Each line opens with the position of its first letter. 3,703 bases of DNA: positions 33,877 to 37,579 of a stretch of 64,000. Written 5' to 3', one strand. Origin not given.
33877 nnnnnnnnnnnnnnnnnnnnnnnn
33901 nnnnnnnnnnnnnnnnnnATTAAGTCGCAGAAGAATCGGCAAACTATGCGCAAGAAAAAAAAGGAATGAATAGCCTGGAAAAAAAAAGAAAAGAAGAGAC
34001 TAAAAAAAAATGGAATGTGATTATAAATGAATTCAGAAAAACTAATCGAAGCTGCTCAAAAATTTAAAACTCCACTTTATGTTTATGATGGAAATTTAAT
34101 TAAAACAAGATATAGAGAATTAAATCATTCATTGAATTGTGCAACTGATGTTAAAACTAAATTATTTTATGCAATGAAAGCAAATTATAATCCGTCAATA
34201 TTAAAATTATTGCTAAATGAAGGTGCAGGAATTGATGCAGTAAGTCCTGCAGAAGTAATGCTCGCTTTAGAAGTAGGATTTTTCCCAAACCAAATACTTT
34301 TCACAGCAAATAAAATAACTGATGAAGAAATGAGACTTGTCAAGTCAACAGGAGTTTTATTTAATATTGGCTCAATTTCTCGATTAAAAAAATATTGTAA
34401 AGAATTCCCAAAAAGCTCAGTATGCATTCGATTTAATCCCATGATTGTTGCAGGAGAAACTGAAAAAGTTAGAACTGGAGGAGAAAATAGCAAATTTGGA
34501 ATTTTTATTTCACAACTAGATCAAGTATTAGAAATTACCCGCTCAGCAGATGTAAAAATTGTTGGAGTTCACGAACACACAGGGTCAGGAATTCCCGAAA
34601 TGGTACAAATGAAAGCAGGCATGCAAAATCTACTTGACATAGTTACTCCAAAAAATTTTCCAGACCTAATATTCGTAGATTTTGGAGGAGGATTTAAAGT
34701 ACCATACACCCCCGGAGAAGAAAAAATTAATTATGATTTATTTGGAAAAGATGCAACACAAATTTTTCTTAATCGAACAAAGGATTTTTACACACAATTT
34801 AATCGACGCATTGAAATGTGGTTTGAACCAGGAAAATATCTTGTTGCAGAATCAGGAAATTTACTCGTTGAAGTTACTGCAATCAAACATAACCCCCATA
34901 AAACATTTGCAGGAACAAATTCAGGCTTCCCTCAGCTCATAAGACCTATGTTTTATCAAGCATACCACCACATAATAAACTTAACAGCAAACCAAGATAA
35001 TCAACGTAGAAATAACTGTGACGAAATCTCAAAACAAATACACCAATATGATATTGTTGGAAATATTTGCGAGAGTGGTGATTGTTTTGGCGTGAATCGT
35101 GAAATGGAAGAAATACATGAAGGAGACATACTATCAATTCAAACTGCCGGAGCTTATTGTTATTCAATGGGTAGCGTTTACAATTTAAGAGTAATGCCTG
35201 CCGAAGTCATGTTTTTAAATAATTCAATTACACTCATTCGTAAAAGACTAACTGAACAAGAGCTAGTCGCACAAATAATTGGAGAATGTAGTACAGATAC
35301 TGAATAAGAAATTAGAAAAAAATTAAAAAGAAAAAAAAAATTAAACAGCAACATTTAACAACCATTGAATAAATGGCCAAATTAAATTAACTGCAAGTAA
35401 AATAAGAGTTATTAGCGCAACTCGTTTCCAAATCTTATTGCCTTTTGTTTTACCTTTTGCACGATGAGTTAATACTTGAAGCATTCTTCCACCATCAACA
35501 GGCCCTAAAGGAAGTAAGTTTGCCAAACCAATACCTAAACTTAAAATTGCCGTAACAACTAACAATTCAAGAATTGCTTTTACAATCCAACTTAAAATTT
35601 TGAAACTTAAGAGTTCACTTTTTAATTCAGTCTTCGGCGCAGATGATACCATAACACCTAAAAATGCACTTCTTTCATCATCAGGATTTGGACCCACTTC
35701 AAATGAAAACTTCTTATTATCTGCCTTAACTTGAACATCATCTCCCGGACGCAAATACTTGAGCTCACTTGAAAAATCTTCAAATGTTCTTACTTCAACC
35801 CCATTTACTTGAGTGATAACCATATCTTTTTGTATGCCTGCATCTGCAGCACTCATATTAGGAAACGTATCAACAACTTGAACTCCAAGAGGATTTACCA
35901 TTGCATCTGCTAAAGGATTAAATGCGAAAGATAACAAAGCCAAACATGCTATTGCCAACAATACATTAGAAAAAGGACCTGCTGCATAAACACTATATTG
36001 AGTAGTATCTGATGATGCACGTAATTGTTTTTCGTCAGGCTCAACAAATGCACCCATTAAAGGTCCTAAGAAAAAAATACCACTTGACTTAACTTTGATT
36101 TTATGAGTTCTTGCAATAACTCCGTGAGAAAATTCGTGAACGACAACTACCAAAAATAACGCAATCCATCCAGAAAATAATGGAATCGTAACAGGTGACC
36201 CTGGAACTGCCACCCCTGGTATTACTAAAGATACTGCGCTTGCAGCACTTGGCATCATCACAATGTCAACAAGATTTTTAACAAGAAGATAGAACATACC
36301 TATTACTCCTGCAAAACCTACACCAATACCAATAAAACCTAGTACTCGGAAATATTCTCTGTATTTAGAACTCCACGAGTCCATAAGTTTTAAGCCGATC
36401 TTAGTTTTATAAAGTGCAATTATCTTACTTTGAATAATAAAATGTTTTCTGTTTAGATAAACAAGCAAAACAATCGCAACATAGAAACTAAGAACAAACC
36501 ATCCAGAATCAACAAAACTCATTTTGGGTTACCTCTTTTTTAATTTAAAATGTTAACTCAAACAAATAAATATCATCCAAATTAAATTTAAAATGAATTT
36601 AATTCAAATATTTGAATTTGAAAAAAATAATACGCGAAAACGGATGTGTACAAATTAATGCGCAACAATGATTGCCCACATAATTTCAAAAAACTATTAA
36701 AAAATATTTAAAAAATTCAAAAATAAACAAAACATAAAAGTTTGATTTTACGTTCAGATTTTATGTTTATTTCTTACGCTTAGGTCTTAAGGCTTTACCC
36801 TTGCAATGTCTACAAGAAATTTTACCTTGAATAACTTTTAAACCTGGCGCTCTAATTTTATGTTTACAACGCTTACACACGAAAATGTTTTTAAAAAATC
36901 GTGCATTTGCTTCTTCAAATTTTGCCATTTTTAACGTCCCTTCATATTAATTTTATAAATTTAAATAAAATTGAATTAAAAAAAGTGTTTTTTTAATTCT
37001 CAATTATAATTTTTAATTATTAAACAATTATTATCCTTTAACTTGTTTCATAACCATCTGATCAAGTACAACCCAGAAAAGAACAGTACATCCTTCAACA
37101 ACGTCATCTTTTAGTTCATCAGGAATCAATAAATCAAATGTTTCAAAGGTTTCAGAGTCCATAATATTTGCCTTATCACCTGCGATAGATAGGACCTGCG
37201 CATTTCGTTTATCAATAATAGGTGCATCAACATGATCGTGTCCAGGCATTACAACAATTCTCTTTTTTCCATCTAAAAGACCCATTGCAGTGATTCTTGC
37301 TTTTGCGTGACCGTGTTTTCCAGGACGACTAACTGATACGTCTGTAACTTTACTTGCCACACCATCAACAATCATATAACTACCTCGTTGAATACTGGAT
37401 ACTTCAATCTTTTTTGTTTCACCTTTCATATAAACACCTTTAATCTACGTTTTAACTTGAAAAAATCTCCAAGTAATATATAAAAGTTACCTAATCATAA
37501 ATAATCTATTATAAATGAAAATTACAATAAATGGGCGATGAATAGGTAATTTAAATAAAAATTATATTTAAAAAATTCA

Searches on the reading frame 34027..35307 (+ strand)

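Call 81: search_protein_families(library=pfam, proteins=[window:34027-35307:+], max_evalue=0.000001)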
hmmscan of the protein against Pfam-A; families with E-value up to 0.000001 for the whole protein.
window:34027-35307:+ (426 aa): 2 families
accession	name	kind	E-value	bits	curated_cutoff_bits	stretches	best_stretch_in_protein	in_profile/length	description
PF02784.22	Orn_Arg_deC_N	-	5.1e-43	147.7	23.4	1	25-274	4-247/247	Pyridoxal-dependent decarboxylase, pyridoxal binding domain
PF00278.28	Orn_DAP_Arg_deC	-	2.1e-22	79.6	23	1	18-375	2-95/95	Pyridoxal-dependent decarboxylase, C-terminal sheet domain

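Call 86: search_protein_families(library=ncbifam, proteins=[window:34027-35307:+], max_evalue=0.00001)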
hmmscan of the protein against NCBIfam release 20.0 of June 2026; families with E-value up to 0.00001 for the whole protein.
window:34027-35307:+ (426 aa): 8 families
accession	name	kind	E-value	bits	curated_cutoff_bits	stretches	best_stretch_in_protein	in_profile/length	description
TIGR01048.1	lysA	equivalog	4.8e-101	338.3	297.9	1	3-416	13-415/417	diaminopimelate decarboxylase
NF006515.0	PRK08961.1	equivalog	4.8e-85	286.2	802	1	8-395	496-858/861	bifunctional aspartate kinase/diaminopimelate decarboxylase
TIGR03099.1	dCO2ase_PEP1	hypoth_equivalog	4.6e-40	137.9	478.45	1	10-381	20-382/398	pyridoxal-dependent decarboxylase, exosortase A system-associated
NF052544.1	OrLyDeCDokD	equivalog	3.4e-31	108.3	700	1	6-415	33-457/461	ornithine/lysine decarboxylase DokD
TIGR01047.1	nspC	equivalog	2e-15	56.1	409.05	1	14-398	2-360/380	carboxynorspermidine decarboxylase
NF003763.0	PRK05354.1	equivalog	4.7e-12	45.2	369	1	10-316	59-387/636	biosynthetic arginine decarboxylase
TIGR01273.1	speA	equivalog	7.3e-12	44.6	624.1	1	10-331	52-389/624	arginine decarboxylase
NF041039.1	FslC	exception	9.5e-09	34.5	500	1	4-381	17-389/418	rhizoferrin biosystnesis N-citrylornithine decarboxylase FslC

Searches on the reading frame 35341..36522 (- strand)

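Call 81: search_protein_families(library=pfam, proteins=[window:35341-36522:-], max_evalue=0.000001)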
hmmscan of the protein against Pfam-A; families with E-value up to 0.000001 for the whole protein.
window:35341-36522:- (393 aa): 1 family
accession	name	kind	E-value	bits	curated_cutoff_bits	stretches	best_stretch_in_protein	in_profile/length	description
PF02163.28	Peptidase_M50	-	3.1e-27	95.8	27.2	1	119-376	3-221/221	Peptidase family M50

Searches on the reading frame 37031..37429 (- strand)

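Call 81: search_protein_families(library=pfam, proteins=[window:37031-37429:-], max_evalue=0.000001)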
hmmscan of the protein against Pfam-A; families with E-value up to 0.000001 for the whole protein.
window:37031-37429:- (132 aa): 1 family
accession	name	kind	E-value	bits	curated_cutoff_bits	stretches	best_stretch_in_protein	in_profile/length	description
PF21485.3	IF5A-like_N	-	5e-15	55.5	27.1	1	4-60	2-58/63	Translation initiation factor 5A-like, N-terminal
